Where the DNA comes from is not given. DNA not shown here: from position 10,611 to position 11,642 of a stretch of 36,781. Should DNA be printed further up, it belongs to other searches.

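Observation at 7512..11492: Extra corrinoid protein sandwiched between two DUF166-like paralogs, attached to the CODH/ACS operon and facing a RACo-type activase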

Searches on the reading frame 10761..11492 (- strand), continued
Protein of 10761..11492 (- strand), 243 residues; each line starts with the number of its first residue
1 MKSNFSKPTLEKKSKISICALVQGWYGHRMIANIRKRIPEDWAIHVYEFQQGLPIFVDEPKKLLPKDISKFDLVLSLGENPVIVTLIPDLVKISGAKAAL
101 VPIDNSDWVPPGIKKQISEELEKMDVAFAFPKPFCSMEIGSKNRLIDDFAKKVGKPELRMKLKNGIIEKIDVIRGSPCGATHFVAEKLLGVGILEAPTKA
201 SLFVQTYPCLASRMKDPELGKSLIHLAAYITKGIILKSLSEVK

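Call 33: predict_structure(alignment_id=A1)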
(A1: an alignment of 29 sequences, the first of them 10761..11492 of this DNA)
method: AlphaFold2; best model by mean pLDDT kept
length: 243 residues; sequences in the alignment: 29
mean_pLDDT: 91.6   pTM: 0.86
mean pLDDT of the five models: 91.6, 90.9, 90.0, 89.2, 88.5
residues with pLDDT >= 90: 197; 70-90: 32; 50-70: 3; < 50: 11
segments of 3 or more residues with pLDDT < 50: 4-12
pLDDT, mean of each block of 10 residues (from residue 1): 46 78 94 95 95 83 87 96 96 97 95 97 98 95 95 96 97 95 97 98 88 91 95 96 85
secondary structure, 60 per line:
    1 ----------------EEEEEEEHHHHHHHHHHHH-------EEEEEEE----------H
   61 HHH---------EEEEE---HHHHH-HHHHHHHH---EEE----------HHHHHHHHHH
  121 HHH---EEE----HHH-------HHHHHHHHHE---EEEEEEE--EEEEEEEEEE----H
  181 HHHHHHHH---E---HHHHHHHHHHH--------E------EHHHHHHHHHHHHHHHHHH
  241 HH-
elements in order: E17-23 H24-35 E43-49 H60-63 E73-77 H81-85 H87-94 E98-100 H111-123 E127-129 H144-152 E157-163 E166-175 H180-188 H196-206 H223-242

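Call 36: fold_search(model_id=the predicted structure, library=pdb)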
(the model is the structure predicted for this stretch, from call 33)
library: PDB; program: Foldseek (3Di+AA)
matches with E <= 10: 1311; with E <= 0.001: 0
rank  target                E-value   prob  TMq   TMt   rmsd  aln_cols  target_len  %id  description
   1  8ju8                  5.4e-03  0.99  0.31  0.47   4.8       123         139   16  de novo designed protein (released 2023-07-26)
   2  8txr_A                1.1e-02  0.77  0.28  0.18  13.0       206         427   10  E. coli ExoVII(H238A) (released 2024-01-31)
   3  9ghc_W                1.1e-02  0.33  0.26  0.13  16.3       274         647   14  Pre-release fusidic acid-locked Escherichia coli 70S ribosome with Staphylococus aureus EF-G and FusB (FusB-EF-G-70S) (released 2025-03-26)
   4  8zn7_F                1.3e-02  0.69  0.26  0.15  10.1       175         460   10  Crystal Structure of Designed Clock Protein KaiC (released 2025-04-16)
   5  4tl9_A                1.5e-02  0.57  0.25  0.28   9.7       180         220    9  Crystal structure of N-terminal C1 domain of KaiC (released 2015-07-01)
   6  8sxw_C                1.7e-02  0.54  0.28  0.20  13.1       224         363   10  X-ray crystal structure of UDP- 2,3-diacetamido-2,3-dideoxy-glucuronic acid-2-epimerase from Thermus thermophilus stra (released 2023-09-13)
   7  6ka1_B                1.8e-02  0.63  0.34  0.28  17.7       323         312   13  E.coli Malate dehydrogenase (released 2020-06-17)
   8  9y83_D                1.9e-02  0.25  0.16  0.13  13.2       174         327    8  Crystal structure of Ornithine carbamoyltransferase from Burkholderia xenovorans (released 2025-09-24)
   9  1gcu                  2.1e-02  0.96  0.31  0.26   7.7       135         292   12  CRYSTAL STRUCTURE OF RAT BILIVERDIN REDUCTASE AT 1.4 A (released 2001-02-08)
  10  9y83_C                2.1e-02  0.25  0.15  0.12  13.7       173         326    8  Crystal structure of Ornithine carbamoyltransferase from Burkholderia xenovorans (released 2025-09-24)
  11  8sxw_D                2.2e-02  0.51  0.28  0.20  13.6       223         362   10  X-ray crystal structure of UDP- 2,3-diacetamido-2,3-dideoxy-glucuronic acid-2-epimerase from Thermus thermophilus stra (released 2023-09-13)
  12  2jl1                  2.3e-02  0.47  0.32  0.28  15.6       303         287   10  Structural insight into bioremediation of triphenylmethane dyes by Citrobacter sp. triphenylmethane reductase (released 2008-09-23)
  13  1yqe                  2.5e-02  0.93  0.24  0.21   5.1       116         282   13  Crystal Structure of Conserved Protein of Unknown Function AF0625 (released 2005-03-15)
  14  3lwb_A                2.5e-02  0.91  0.21  0.16   6.7       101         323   12  Crystal Structure of apo D-alanine:D-alanine Ligase (Ddl) from Mycobacterium tuberculosis (released 2010-03-09)
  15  7cfu_A                2.5e-02  0.82  0.29  0.37   7.5       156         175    8  Crystal Structure of FMN-dependent Cysteine Decarboxylases SpaF (released 2021-06-30)
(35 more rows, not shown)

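Call 38: search_protein_families(library=pfam, proteins=[L028:2899-4347:+, L028:753-2126:+, L015:6474-7883:+, L021:6872-7537:+, L034:9358-9999:+, L036:9236-9952:+, L076:10665-11405:+, L084:3894-5105:+, L081:4406-5824:+, L033:10824-11612:-], max_evalue=0.001)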
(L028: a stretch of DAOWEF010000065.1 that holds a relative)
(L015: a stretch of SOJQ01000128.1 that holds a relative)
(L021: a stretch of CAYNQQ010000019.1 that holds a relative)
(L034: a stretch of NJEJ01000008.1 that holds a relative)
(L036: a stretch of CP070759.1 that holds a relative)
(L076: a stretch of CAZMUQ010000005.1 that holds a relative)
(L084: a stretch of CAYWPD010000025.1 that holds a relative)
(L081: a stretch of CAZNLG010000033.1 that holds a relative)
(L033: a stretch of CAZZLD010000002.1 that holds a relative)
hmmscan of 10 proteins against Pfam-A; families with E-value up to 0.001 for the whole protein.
L028:2899-4347:+ (482 aa): 2 families
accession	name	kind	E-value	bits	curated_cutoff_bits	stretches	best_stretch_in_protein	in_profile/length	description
PF04055.27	Radical_SAM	-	7.3e-21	75.5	29.5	1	206-365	5-165/166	Radical SAM superfamily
PF02310.24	B12-binding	-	2.2e-12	47.3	32.1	1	25-143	12-120/121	B12 binding domain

L028:753-2126:+ (457 aa): 4 families
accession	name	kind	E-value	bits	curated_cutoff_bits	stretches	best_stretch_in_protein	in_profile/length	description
PF13607.11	Succ_CoA_lig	-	1.8e-50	170.7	27.4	1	158-294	2-138/138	Succinyl-CoA ligase like flavodoxin domain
PF13380.12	CoA_binding_2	-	1.1e-22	81.1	22.8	1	19-141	3-114/116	CoA binding domain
PF02629.25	CoA_binding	-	2.5e-11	44.6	22.3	1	18-106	5-97/97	CoA binding domain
PF19045.5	Ligase_CoA_2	-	1.7e-05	25.4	23.7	1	305-385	1-78/162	Ligase-CoA domain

L015:6474-7883:+ (469 aa): 12 families
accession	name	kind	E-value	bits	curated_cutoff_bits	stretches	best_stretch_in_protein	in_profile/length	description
PF21688.3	FAD-depend_C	-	4e-16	60.2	27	1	229-410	4-195/197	FAD-dependent protein, C-terminal domain-like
PF07992.20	Pyr_redox_2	-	3.3e-13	50.1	26.1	1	5-46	1-36/291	Pyridine nucleotide-disulphide oxidoreductase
PF01134.28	GIDA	-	1.3e-11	44.6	22.1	0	372-460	304-386/391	Glucose inhibited division protein A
PF03486.20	HI0933_like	-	2.2e-08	34.3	50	1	6-40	2-35/244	HI0933-like protein Rossmann domain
PF01266.30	DAO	-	4.4e-08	33.5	27.9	1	6-210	1-208/353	FAD dependent oxidoreductase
PF13738.12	Pyr_redox_3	-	3.1e-05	23.8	30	1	8-38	1-31/305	Pyridine nucleotide-disulphide oxidoreductase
PF00890.30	FAD_binding_2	-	3.3e-05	23.7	20.4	1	6-38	1-32/414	FAD binding domain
PF01494.25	FAD_binding_3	-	4.1e-05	23.4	22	0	4-26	1-23/349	FAD binding domain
PF13450.12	NAD_binding_8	-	5e-05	23.9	21.9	1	9-40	1-31/68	NAD(P)-binding Rossmann-like domain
PF05834.18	Lycopene_cycl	-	0.00015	21.4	23.4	1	6-40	1-36/380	Lycopene cyclase protein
PF01946.23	Thi4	-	0.00019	21.2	26.2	1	5-36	18-49/235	Thi4 family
PF12831.13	FAD_oxidored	-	0.00095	19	27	0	6-37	1-31/416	FAD dependent oxidoreductase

L021:6872-7537:+ (221 aa): 2 families
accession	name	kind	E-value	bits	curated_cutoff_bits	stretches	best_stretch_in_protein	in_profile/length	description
PF01909.29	NTP_transf_2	-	6e-05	23.8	21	1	92-122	19-53/93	Nucleotidyltransferase domain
PF14091.12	DUF4269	-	0.00024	21.9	28.9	1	78-122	5-49/151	Domain of unknown function (DUF4269)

L034:9358-9999:+ (213 aa): 3 families
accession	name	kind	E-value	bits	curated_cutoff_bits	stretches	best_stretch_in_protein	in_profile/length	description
PF14091.12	DUF4269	-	1.2e-05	26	28.9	1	81-128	6-53/151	Domain of unknown function (DUF4269)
PF01909.29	NTP_transf_2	-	2.8e-05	24.9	21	1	94-133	19-55/93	Nucleotidyltransferase domain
PF18765.7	Polbeta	-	0.00054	20.5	26.9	1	94-122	18-49/93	Polymerase beta, Nucleotidyltransferase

L036:9236-9952:+ (238 aa): 0 families

L076:10665-11405:+ (246 aa): 10 families
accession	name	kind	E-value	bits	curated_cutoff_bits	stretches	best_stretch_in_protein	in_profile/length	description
PF02441.25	Flavoprotein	-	3.1e-20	72.8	22.7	1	8-136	3-107/162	Flavoprotein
PF00037.32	Fer4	-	9.2e-10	38.4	21.1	1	177-199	2-24/24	4Fe-4S binding domain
PF25160.1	LdpA_Fe-S-bd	-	1.5e-09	37.9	27.6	1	156-201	7-46/49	LdpA Fe-S cluster-binding domain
PF12838.12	Fer4_7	-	1.6e-09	38.6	27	1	151-197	1-52/52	4Fe-4S dicluster domain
PF12837.12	Fer4_6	-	8.6e-09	35.4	25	1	176-198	2-24/24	4Fe-4S binding domain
PF14697.11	Fer4_21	-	2e-08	34.7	35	1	147-199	3-58/59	4Fe-4S dicluster domain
PF12797.12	Fer4_2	-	8.9e-07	28.9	24.5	0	177-195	4-22/22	4Fe-4S binding domain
PF13237.11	Fer4_10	-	2.8e-06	27.6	25.5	1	147-194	4-53/53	4Fe-4S dicluster domain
PF13484.11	Fer4_16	-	1.2e-05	26.4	30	0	182-217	1-35/66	4Fe-4S double cluster binding domain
PF13187.11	Fer4_9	-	3.4e-05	24.2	27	1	151-198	1-52/52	4Fe-4S dicluster domain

L084:3894-5105:+ (403 aa): 2 families
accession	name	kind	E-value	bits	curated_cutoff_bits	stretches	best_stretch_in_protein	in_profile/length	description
PF01168.26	Ala_racemase_N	-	4.1e-58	197.1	24.1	1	26-241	1-220/220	Alanine racemase, N-terminal domain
PF00842.27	Ala_racemase_C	-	5.3e-33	113.8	25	1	256-383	1-127/127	Alanine racemase, C-terminal domain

L081:4406-5824:+ (472 aa): 3 families
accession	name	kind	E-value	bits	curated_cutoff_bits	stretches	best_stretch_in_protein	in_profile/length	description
PF01977.22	UbiD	-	3.6e-61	206.4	23.3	1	108-303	6-204/206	3-octaprenyl-4-hydroxybenzoate carboxy-lyase Rift-related domain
PF20695.2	UbiD_N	-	1.2e-19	70.6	24.3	1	15-85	1-70/78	3-octaprenyl-4-hydroxybenzoate carboxy-lyase N-terminal domain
PF20696.2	UbiD_C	-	7.2e-15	55.6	24.2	1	322-443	11-126/127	3-octaprenyl-4-hydroxybenzoate carboxy-lyase C-terminal domain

L033:10824-11612:- (262 aa): 1 family
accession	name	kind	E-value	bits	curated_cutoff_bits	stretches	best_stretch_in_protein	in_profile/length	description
PF01896.25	DNA_primase_S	-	5.1e-09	37.1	26.8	1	137-199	11-76/163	DNA primase small subunit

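Call 65: search_protein_representatives(alignment_id=A1)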
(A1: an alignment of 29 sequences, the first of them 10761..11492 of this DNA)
Query: 29 sequences, 236 profile positions. Proteins with E-value up to 0.001 (for the whole library): 526; up to 1e-10: 349; up to 1e-30: 144. The best 150 are listed.
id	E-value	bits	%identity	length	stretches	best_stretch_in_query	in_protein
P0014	4.4e-100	350.1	-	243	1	3-230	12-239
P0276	1.3e-76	273.3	-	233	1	2-228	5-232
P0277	1.6e-76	273.0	-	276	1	5-230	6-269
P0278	1.2e-71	257.1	-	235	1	4-231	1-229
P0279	5.4e-71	254.9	-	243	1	3-233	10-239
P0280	5.2e-70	251.7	-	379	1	3-233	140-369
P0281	5.8e-69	248.3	-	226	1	4-227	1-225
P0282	6.2e-69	248.2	-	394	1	4-233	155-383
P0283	1.3e-68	247.2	-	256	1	4-228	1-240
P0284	1.6e-68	246.8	-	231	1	1-230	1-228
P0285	9.4e-68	244.3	-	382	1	4-231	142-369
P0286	1.4e-67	243.8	-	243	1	4-227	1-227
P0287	4.4e-67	242.1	-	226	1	4-228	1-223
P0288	1.2e-65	237.4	-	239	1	4-232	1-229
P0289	4.9e-64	232.2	-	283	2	4-129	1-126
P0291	6.5e-64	231.7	-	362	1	3-232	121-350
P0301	4.1e-62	225.9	-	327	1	4-227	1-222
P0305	1.7e-60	220.6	-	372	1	3-229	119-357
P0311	2.5e-59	216.7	-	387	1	3-226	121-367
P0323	2.9e-56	206.7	-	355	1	12-231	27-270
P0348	5.2e-49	183.0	-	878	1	22-231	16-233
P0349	6.1e-49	182.7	-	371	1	9-226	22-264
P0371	5.4e-42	160.0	-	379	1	31-221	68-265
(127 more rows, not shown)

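Call 66: search_protein_families(library=pfam, proteins=[P0280, P0282, P0291, P0305, P0311, P0348, P0323, P0349, P0371, P0301], max_evalue=0.01)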
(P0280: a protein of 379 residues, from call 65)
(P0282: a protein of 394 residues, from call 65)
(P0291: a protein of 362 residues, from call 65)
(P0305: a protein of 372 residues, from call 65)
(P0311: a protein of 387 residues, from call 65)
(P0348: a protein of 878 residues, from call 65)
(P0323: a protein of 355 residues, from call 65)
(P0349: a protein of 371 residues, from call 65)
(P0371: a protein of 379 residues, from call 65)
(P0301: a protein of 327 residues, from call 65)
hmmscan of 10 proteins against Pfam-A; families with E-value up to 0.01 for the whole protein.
P0280 (379 aa): 1 family
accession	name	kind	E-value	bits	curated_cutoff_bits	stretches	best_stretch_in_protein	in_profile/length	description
PF02593.20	DUF166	-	6.2e-51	173.5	24.4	1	146-364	3-220/221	Domain of unknown function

P0282 (394 aa): 1 family
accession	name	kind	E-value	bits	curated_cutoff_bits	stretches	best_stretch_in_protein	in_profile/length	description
PF02593.20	DUF166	-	4.9e-55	187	24.4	1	160-378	3-220/221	Domain of unknown function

P0291 (362 aa): 1 family
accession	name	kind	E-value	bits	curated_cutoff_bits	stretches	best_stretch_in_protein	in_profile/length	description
PF02593.20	DUF166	-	2.8e-49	168.1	24.4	1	125-346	1-220/221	Domain of unknown function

P0305 (372 aa): 2 families
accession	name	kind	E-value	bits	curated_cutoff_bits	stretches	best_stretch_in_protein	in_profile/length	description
PF02593.20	DUF166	-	4.1e-40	138.2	24.4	1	123-349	1-213/221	Domain of unknown function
PF00072.30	Response_reg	-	7.3e-05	23.3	30.2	1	6-57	1-51/111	Response regulator receiver domain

P0311 (387 aa): 1 family
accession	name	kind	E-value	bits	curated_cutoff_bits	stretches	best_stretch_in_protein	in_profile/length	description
PF02593.20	DUF166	-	3.7e-39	135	24.4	1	126-365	2-216/221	Domain of unknown function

P0348 (878 aa): 2 families
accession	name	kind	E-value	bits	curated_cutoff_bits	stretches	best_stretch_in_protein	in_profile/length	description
PF03063.25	Prismane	-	1.3e-152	509.6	27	1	274-843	1-513/513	Prismane/CO dehydrogenase family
PF02593.20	DUF166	-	3.1e-49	168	24.4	1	16-229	26-219/221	Domain of unknown function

P0323 (355 aa): 1 family
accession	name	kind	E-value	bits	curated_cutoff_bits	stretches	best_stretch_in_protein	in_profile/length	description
PF02593.20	DUF166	-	1.5e-47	162.5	24.4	1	27-266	6-219/221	Domain of unknown function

P0349 (371 aa): 1 family
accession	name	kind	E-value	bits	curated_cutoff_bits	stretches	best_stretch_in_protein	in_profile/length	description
PF02593.20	DUF166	-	2.5e-42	145.4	24.4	1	24-266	5-220/221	Domain of unknown function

P0371 (379 aa): 2 families
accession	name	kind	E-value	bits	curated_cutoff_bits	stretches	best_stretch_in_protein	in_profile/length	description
PF02593.20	DUF166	-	7.3e-45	153.7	24.4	1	51-264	25-212/221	Domain of unknown function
PF17782.7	DprA_WH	-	0.003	18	22.9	1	311-366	6-60/61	DprA winged helix domain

P0301 (327 aa): 11 families
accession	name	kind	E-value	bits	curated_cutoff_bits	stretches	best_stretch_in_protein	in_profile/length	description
PF02593.20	DUF166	-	6.8e-54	183.2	24.4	1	5-223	2-220/221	Domain of unknown function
PF13237.11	Fer4_10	-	1e-06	29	25.5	1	238-257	5-28/53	4Fe-4S dicluster domain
PF25160.1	LdpA_Fe-S-bd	-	1e-06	28.9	27.6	1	234-256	20-42/49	LdpA Fe-S cluster-binding domain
PF13484.11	Fer4_16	-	1.5e-05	26.1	30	1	235-255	46-66/66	4Fe-4S double cluster binding domain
PF12838.12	Fer4_7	-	9.6e-05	23.2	27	1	241-301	1-50/52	4Fe-4S dicluster domain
PF14697.11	Fer4_21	-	0.0004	20.9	35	1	236-255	35-54/59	4Fe-4S dicluster domain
PF12797.12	Fer4_2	-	0.00094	19.4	24.5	1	238-254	6-22/22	4Fe-4S binding domain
PF00037.32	Fer4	-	0.0016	18.6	21.1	1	237-255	3-21/24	4Fe-4S binding domain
PF13534.11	Fer4_17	-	0.002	19.1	22.2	0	239-254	43-58/61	4Fe-4S dicluster domain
PF12837.12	Fer4_6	-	0.0042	17.4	25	0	239-255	6-22/24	4Fe-4S binding domain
PF13187.11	Fer4_9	-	0.0056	17.1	27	0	232-255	34-50/52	4Fe-4S dicluster domain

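Call 68: list_cluster_members(proteins=[P0348, P0301, P0280, P0282, P0305])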
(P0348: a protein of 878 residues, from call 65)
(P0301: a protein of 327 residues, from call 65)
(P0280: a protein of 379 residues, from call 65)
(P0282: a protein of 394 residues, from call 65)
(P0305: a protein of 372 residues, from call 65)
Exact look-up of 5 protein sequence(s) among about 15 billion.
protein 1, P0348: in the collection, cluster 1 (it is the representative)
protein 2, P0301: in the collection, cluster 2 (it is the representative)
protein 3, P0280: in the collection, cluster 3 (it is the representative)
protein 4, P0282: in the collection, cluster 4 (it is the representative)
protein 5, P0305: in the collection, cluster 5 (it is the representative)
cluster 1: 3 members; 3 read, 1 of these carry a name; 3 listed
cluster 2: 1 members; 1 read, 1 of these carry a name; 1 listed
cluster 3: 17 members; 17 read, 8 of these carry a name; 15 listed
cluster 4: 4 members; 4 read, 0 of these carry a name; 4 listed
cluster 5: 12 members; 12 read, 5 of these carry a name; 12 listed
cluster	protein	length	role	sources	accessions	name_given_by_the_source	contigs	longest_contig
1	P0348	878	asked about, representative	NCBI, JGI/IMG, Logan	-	-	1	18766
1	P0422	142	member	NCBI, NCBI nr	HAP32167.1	MAG TPA: hypothetical protein DCQ14_03830, partial [Firmicutes bacterium] | hypothetical protein [Bacillota bacterium]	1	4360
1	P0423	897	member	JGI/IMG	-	-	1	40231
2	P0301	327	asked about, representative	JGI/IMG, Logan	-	hypothetical protein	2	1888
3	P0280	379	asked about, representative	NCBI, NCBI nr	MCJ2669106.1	MAG: DUF166 domain-containing protein [Candidatus Thermoplasmatota archaeon] | DUF166 domain-containing protein [Candidatus Thermoplasmatota archaeon]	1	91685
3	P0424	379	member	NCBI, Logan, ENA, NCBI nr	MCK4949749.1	MAG: hypothetical protein KAS60_06660 [Thermoplasmata archaeon] | hypothetical protein [Thermoplasmata archaeon]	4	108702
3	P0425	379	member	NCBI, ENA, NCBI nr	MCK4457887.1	MAG: hypothetical protein KAW39_09130 [Thermoplasmata archaeon] | hypothetical protein [Thermoplasmata archaeon]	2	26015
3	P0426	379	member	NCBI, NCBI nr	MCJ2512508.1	MAG: DUF166 domain-containing protein [Candidatus Thermoplasmatota archaeon] | DUF166 domain-containing protein [Candidatus Thermoplasmatota archaeon]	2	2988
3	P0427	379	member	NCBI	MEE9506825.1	MAG: DUF166 family protein [Thermoplasmata archaeon]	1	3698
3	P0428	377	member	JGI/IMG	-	hypothetical protein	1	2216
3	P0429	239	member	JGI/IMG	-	hypothetical protein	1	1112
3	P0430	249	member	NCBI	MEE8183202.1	MAG: DUF166 family protein, partial [Thermoplasmata archaeon]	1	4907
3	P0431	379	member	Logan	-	-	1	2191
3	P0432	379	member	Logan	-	-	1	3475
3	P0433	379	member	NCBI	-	-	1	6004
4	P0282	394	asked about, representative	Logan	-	-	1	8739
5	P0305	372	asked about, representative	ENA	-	-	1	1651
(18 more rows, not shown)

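Call 80: search_solved_structures(query=A1, max_evalue=10)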
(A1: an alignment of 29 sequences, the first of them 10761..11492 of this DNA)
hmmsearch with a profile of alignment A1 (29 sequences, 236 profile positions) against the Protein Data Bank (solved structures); distinct sequences matched with E-value up to 10: 4.
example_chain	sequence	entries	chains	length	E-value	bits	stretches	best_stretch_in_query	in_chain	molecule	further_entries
6b9h_A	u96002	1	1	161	0.059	15.8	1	12-72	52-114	Protein Hook homolog 3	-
5j8e_A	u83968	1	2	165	0.063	15.7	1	12-72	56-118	Protein Hook homolog 3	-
1t0i_A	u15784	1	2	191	0.35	13.3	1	12-60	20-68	YLR011wp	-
1wix_A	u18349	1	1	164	0.9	11.9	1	11-58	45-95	Hook homolog 1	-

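Call 91: search_protein_families(library=pfam, proteins=[L071:1252-2013:+], max_evalue=0.01)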
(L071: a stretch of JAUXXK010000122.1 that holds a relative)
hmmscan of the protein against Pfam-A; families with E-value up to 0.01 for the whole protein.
L071:1252-2013:+ (253 aa): 1 family
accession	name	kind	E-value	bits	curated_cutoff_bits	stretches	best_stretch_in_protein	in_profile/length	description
PF00590.25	TP_methylase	-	2.6e-52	178.3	27.8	1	4-209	1-211/212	Tetrapyrrole (Corrin/Porphyrin) Methylases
